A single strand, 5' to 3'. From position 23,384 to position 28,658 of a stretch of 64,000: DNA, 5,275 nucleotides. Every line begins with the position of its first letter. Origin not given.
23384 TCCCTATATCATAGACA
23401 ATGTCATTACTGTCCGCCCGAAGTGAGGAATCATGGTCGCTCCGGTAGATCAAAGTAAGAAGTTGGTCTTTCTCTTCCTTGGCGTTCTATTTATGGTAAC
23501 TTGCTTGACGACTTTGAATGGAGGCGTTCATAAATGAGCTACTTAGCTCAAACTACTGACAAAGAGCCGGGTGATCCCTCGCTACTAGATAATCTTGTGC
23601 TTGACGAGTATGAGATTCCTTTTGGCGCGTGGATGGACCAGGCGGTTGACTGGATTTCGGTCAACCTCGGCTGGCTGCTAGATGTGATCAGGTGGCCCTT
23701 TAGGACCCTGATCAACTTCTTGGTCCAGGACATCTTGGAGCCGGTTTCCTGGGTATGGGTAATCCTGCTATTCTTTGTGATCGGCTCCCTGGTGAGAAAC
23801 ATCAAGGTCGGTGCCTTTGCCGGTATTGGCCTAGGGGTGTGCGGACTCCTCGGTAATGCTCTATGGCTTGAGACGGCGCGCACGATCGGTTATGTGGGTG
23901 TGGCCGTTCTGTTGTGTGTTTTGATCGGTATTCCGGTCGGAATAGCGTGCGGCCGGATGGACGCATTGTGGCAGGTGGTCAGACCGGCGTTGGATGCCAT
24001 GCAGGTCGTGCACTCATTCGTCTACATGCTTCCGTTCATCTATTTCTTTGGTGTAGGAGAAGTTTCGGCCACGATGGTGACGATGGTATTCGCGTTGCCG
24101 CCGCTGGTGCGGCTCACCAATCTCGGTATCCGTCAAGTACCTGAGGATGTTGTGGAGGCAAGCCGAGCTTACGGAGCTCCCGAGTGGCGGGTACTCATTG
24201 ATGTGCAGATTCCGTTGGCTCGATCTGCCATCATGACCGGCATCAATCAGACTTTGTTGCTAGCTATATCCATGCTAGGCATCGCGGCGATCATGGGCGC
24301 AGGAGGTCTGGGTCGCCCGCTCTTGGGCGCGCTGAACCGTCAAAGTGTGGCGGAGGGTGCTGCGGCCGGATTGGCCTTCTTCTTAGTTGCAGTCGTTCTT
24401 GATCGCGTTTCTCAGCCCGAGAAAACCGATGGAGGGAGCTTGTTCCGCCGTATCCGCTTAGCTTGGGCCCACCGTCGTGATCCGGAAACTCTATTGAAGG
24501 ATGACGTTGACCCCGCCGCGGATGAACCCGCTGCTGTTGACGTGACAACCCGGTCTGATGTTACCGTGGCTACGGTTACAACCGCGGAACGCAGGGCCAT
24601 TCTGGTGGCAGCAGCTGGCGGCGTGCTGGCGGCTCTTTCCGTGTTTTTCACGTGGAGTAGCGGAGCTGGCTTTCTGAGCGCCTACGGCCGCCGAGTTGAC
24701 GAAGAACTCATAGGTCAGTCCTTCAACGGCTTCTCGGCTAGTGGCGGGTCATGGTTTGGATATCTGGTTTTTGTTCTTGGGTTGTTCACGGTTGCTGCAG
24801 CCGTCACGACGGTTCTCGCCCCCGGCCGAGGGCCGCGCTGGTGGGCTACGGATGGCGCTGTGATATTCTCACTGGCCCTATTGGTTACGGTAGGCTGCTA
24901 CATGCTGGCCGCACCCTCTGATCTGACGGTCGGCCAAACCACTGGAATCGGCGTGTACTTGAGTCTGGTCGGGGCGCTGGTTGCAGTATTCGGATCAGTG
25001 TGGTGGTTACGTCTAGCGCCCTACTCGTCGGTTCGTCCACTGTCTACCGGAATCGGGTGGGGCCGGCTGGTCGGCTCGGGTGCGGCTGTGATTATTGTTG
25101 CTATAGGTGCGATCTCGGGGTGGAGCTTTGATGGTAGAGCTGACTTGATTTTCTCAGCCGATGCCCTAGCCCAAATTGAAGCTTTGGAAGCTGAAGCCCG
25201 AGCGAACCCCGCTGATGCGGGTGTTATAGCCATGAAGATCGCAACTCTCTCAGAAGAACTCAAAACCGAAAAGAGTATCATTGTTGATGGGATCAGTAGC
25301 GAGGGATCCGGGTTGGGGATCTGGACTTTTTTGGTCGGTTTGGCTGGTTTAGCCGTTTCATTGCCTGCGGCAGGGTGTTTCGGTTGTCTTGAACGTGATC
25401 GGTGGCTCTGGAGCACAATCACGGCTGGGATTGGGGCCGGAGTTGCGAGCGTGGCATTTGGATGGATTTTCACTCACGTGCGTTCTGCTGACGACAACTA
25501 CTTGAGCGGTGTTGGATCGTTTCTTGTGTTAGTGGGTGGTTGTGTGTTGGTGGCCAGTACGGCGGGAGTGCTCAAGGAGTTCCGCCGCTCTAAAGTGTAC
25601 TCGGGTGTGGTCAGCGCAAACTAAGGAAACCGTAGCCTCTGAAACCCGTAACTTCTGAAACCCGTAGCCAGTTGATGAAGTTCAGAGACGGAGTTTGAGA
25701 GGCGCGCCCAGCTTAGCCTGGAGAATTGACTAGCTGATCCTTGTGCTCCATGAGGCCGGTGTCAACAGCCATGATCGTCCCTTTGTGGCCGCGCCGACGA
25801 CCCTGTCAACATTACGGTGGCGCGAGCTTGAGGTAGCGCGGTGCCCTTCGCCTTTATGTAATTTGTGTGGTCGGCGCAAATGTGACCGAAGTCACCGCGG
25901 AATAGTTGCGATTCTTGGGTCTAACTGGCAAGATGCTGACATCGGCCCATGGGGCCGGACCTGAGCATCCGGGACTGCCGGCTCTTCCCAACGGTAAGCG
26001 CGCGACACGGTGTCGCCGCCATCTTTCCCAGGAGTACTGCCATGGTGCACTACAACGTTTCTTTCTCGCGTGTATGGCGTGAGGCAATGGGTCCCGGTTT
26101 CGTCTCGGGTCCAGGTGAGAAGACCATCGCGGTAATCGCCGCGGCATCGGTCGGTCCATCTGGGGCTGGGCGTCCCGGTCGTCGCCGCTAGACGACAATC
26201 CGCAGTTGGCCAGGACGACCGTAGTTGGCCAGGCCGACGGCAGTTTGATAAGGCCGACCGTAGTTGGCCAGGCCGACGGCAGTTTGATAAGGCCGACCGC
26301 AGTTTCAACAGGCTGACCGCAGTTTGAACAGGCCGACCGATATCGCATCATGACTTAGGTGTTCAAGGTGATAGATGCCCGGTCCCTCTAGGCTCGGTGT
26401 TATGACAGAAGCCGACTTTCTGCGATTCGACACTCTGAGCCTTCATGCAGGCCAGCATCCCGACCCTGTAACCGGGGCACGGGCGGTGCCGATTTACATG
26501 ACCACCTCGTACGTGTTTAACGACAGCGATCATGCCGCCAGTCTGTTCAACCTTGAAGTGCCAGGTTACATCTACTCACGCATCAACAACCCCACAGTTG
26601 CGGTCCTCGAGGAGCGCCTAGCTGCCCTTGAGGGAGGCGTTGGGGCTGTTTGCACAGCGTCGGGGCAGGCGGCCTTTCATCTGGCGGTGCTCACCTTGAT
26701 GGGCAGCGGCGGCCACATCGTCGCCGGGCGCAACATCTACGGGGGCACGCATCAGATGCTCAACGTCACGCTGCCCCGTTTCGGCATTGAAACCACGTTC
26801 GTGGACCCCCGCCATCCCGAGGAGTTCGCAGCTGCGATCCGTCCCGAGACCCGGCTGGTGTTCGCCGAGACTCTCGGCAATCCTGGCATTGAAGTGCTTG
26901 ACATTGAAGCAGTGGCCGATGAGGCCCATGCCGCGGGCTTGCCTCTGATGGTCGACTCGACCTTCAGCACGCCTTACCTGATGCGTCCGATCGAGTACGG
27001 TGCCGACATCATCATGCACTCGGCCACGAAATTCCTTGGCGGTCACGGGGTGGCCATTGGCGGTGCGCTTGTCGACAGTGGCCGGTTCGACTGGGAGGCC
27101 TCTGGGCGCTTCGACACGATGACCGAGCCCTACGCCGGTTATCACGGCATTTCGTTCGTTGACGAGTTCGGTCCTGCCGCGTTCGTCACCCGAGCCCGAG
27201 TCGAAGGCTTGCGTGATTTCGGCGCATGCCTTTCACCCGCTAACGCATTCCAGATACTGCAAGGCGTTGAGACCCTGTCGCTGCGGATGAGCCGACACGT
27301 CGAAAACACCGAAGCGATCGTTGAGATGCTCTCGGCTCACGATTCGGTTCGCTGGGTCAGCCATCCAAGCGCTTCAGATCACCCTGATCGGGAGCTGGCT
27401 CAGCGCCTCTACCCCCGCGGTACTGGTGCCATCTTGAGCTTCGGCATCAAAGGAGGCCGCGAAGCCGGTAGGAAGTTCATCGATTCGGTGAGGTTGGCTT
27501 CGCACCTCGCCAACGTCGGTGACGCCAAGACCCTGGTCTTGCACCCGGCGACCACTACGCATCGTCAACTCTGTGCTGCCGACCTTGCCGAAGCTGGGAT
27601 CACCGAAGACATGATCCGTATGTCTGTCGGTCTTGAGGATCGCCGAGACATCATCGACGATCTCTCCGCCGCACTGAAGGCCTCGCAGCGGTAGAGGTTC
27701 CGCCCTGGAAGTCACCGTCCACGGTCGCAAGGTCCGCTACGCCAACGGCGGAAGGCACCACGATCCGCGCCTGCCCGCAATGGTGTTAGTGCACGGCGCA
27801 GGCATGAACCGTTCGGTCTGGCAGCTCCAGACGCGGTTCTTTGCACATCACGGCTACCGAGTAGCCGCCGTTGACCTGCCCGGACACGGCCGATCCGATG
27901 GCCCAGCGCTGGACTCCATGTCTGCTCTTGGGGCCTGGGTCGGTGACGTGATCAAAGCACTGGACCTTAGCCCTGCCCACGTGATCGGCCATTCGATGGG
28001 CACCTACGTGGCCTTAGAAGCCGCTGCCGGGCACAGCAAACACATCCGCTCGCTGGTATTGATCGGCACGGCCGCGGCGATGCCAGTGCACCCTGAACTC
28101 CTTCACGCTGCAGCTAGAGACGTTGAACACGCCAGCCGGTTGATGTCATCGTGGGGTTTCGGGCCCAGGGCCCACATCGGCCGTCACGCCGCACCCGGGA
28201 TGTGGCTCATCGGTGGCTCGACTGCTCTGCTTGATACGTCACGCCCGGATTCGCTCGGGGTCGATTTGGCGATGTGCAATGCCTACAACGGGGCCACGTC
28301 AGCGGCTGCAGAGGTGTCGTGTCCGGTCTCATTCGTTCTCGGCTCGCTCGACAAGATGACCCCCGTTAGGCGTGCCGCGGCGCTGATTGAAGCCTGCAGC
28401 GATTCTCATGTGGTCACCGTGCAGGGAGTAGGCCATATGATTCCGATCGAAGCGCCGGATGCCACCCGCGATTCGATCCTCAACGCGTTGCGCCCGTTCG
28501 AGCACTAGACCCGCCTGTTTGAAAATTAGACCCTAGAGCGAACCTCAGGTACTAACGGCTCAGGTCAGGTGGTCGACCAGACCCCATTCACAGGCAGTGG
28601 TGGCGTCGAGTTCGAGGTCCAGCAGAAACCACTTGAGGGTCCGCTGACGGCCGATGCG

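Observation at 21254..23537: A foreign-looking secreted repeat/FN3 protein gene is wedged between proX and proW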

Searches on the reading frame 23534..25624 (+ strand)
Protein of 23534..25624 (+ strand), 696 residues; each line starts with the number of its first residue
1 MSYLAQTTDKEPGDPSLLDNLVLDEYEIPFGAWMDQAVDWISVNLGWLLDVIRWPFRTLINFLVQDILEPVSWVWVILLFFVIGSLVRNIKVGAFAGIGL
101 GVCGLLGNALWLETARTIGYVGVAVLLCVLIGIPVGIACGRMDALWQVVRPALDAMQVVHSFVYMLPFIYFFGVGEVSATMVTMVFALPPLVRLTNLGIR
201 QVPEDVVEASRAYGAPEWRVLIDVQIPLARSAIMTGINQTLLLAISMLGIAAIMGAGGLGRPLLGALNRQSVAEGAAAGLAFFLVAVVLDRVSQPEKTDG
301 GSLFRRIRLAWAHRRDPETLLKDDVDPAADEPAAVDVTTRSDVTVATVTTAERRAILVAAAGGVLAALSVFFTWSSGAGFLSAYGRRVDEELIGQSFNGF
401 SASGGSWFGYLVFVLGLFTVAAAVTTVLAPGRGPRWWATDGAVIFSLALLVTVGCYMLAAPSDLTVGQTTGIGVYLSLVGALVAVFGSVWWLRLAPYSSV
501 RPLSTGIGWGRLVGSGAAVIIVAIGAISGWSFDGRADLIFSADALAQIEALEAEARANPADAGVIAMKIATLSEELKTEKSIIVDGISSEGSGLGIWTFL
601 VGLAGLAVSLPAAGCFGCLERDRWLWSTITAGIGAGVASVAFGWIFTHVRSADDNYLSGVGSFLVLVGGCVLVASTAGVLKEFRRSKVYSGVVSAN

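Call 4: search_protein_families(library=pfam, proteins=[window:23534-25624:+], max_evalue=0.01)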
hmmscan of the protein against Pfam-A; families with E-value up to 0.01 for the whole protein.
window:23534-25624:+ (696 aa): 1 family
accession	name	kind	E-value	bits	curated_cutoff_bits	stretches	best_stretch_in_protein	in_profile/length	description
PF00528.27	BPD_transp_1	-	2.7e-20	73.3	26.4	1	132-289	1-167/184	Binding-protein-dependent transport system inner membrane component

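Call 34: search_protein_families(library=ncbifam, proteins=[window:23534-25624:+], max_evalue=0.01)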
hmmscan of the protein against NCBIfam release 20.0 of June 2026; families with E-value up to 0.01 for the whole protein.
window:23534-25624:+ (696 aa): 19 families
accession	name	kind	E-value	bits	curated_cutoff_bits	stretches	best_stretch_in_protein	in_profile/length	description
TIGR03416.1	ABC_choXWV_perm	equivalog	3.2e-68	230.1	363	1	26-292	2-266/267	choline ABC transporter permease subunit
NF008196.0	PRK10952.1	equivalog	2.2e-62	210.9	439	1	14-296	51-328/356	glycine betaine/L-proline ABC transporter permease ProW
NF007545.0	PRK10160.1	equivalog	2.8e-13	49.9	342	1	101-260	67-227/275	taurine ABC transporter permease TauC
TIGR01183.1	ntrB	equivalog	4e-10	39.7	209.05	1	109-292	14-198/202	nitrate ABC transporter permease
TIGR01097.1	PhnE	equivalog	1.6e-09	37.6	216.7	1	110-294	57-245/252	phosphonate ABC transporter, permease protein PhnE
NF040733.1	ABC_perm_U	equivalog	1.6e-09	37.6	295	1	120-287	64-232/251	ABC transporter permease subunit SaoP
TIGR00974.1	3a0107s02c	equivalog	1.6e-08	34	193.45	1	123-237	61-190/272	phosphate ABC transporter permease PstA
TIGR03226.1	PhnU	equivalog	1.8e-07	30.9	283.45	1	162-259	166-262/311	2-aminoethylphosphonate ABC transporter permease subunit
NF011624.0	PRK15050.1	equivalog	1.3e-06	27.7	247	1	172-258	159-243/297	2-aminoethylphosphonate ABC transporter permease subunit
TIGR02138.1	phosphate_pstC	equivalog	4.3e-06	26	196.45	1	149-237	126-213/296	phosphate ABC transporter permease subunit PstC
NF008430.0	PRK11268.1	equivalog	9.4e-06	24.9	439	1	122-246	87-219/295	phosphate ABC transporter permease PstA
NF006939.0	PRK09421.1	equivalog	9.6e-06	25.2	262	1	178-238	95-155/230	molybdate ABC transporter permease subunit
TIGR01581.1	Mo_ABC_porter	hypoth_equivalog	1.1e-05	25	210.3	1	185-258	112-184/225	ABC transporter permease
NF008049.0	PRK10782.1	subfamily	2.1e-05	24.3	212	1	155-261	65-174/217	methionine ABC transporter permease MetI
NF007044.0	PRK09497.1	equivalog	4.7e-05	23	348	1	178-266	151-238/285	spermidine/putrescine ABC transporter permease PotB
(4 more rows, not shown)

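Call 74: find_homologous_proteins(query=window:23534-25621:+, max_evalue=1e-50)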
Query window:23534-25621:+ (696 aa): 1722 proteins with E <= 1e-50 among 8000 candidates; the best 120 are listed.
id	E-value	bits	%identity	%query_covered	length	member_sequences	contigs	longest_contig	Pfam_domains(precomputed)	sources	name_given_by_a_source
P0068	0.0e+0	1510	100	100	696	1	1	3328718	PF00528.28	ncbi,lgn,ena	-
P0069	0.0e+0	1120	73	99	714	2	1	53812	PF00528.28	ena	-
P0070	0.0e+0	1074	72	99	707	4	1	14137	PF00528.28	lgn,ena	-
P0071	0.0e+0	1071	71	99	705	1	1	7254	PF00528.28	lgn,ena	-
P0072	0.0e+0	1069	71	99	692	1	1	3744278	PF00528.28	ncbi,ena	-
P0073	0.0e+0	1068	71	99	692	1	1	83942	PF00528.28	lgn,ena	-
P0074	0.0e+0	1067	71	99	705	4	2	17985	PF00528.28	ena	-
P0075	0.0e+0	1054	70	99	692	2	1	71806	PF00528.28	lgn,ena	-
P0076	0.0e+0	1051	69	99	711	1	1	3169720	PF00528.28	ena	-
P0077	0.0e+0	1049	70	99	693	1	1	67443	PF00528.28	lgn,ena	-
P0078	0.0e+0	1040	70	99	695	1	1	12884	PF00528.28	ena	-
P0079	0.0e+0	1034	69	100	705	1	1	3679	PF00528.28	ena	-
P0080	0.0e+0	1027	69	99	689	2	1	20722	PF00528.28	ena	-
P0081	0.0e+0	1025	68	99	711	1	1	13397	PF00528.28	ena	-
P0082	0.0e+0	1015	66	99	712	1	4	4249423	PF00528.28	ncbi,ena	-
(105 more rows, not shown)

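Call 75: find_encoding_contigs(protein=P0072, flank=10000, max_places=2)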
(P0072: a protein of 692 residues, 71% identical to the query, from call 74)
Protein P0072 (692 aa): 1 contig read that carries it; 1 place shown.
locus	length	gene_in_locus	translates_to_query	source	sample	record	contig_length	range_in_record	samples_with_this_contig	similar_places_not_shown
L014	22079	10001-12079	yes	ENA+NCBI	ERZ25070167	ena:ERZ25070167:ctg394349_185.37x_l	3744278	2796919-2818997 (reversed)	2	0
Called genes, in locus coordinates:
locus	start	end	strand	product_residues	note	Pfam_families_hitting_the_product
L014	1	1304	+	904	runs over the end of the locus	-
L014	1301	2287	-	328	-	PF13384:HTH_23 (weak), PF13518:HTH_28, PF13551:HTH_29 (weak), PF13565:HTH_32, PF00665:rve, PF13683:rve_3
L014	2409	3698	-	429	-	-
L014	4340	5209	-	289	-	PF02687:FtsX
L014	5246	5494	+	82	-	-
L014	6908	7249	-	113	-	-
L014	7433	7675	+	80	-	-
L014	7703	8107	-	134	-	-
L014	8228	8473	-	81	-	-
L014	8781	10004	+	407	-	PF00005:ABC_tran, PF13304:AAA_21 (faint), PF00571:CBS (faint)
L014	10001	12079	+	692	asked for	PF00528:BPD_transp_1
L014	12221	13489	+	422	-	PF04069:OpuAC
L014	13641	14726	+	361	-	PF04069:OpuAC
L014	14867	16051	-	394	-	PF08240:ADH_N (weak), PF16912:Glu_dehyd_C, PF00107:ADH_zinc_N, PF13602:ADH_zinc_N_2 (weak)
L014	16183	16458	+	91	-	PF06013:WXG100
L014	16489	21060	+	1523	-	PF00498:FHA, PF16697:Yop-YscD_cpl (weak), PF13191:AAA_16 (faint), PF01580:FtsK_SpoIIIE, PF13401:AAA_22 (faint), PF25199:nSTAND_NTPase5 (faint), PF01580:FtsK_SpoIIIE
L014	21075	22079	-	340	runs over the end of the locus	PF01408:GFO_IDH_MocA, PF02894:GFO_IDH_MocA_C, PF22725:GFO_IDH_MocA_C3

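Call 76: find_encoding_contigs(protein=P0069, flank=10000, max_places=2)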
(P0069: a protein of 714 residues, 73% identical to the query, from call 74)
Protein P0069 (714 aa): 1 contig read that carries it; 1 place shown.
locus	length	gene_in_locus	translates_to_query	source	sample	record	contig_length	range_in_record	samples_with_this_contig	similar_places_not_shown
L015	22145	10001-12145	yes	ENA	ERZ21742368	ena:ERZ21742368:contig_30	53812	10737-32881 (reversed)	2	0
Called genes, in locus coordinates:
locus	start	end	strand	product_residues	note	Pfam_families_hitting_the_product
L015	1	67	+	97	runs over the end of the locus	PF00561:Abhydrolase_1, PF12697:Abhydrolase_6 (weak)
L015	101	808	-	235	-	PF00117:GATase, PF07722:Peptidase_C26 (weak)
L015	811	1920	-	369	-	PF00268:Ribonuc_red_sm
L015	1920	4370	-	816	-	PF03477:ATP-cone, PF00317:Ribonuc_red_lgN, PF02867:Ribonuc_red_lgC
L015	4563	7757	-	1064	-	PF00133:tRNA-synt_1, PF09334:tRNA-synt_1g (weak), PF08264:Anticodon_1, PF19302:DUF5915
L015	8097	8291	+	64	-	-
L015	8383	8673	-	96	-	-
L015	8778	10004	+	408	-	PF00005:ABC_tran, PF13304:AAA_21 (faint)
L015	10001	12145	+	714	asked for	PF00528:BPD_transp_1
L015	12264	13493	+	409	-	-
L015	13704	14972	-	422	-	PF08240:ADH_N (weak), PF13602:ADH_zinc_N_2 (faint), PF16912:Glu_dehyd_C, PF00107:ADH_zinc_N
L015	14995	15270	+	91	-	PF06013:WXG100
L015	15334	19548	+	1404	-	PF00498:FHA, PF16697:Yop-YscD_cpl (weak), PF13191:AAA_16 (faint), PF01580:FtsK_SpoIIIE, PF00005:ABC_tran (faint), PF13401:AAA_22 (faint), PF25199:nSTAND_NTPase5 (faint), PF01580:FtsK_SpoIIIE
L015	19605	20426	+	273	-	PF00378:ECH_1, PF16113:ECH_2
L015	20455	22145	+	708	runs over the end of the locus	PF00930:DPPIV_N, PF02129:Peptidase_S15, PF00326:Peptidase_S9, PF12146:Hydrolase_4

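Call 82: search_protein_families(library=pfam, proteins=[L014:5028-8624:+], max_evalue=0.01)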
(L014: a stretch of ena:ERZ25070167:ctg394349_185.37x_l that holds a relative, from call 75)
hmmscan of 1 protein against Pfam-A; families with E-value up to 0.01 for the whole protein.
L014:5028-8624:+ (1199 aa): 4 families
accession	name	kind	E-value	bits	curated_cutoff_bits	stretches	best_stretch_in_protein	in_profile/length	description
PF00041.27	fn3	-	1.6e-65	217.7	25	6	333-420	1-83/84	Fibronectin type III domain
PF25059.1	FN3_DSCAM-DSCAML_C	-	3.7e-24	85.3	39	4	1124-1194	16-82/89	DSCAM/DSCAML C-terminal Fn3-like domain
PF16323.11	DUF4959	-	0.00032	21.5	32.9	0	326-412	13-96/106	Domain of unknown function (DUF4959)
PF01456.22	Mucin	-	0.0024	18.3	34.7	1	955-1003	41-93/143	Mucin-like glycoprotein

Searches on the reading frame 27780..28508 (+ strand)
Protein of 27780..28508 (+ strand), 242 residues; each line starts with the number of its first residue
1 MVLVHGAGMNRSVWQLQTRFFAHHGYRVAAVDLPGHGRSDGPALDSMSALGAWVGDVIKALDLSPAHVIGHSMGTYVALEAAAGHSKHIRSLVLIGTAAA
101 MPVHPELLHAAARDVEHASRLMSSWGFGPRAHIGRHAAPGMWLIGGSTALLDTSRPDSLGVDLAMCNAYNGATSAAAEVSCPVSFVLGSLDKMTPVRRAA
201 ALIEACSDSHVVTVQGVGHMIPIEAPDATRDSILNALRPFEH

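Call 92: search_protein_families(library=pfam, proteins=[window:27780-28508:+], max_evalue=0.0001)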
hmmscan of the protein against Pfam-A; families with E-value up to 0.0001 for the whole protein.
window:27780-28508:+ (242 aa): 5 families
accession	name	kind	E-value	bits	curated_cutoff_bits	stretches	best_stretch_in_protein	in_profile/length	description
PF00561.26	Abhydrolase_1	-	6.9e-26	91.8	25.8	1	1-107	3-109/245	alpha/beta hydrolase fold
PF12697.13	Abhydrolase_6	-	1.6e-23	85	26.3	1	1-230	1-215/217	Alpha/beta hydrolase family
PF12146.15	Hydrolase_4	-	1.3e-18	67.6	27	1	2-224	8-237/239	Serine aminopeptidase, S33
PF00975.26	Thioesterase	-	2.7e-07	31.5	26.4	1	25-114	27-119/226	Thioesterase domain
PF03959.19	FSH1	-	6.4e-06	26.4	21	1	175-226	155-206/211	Serine hydrolase (FSH1)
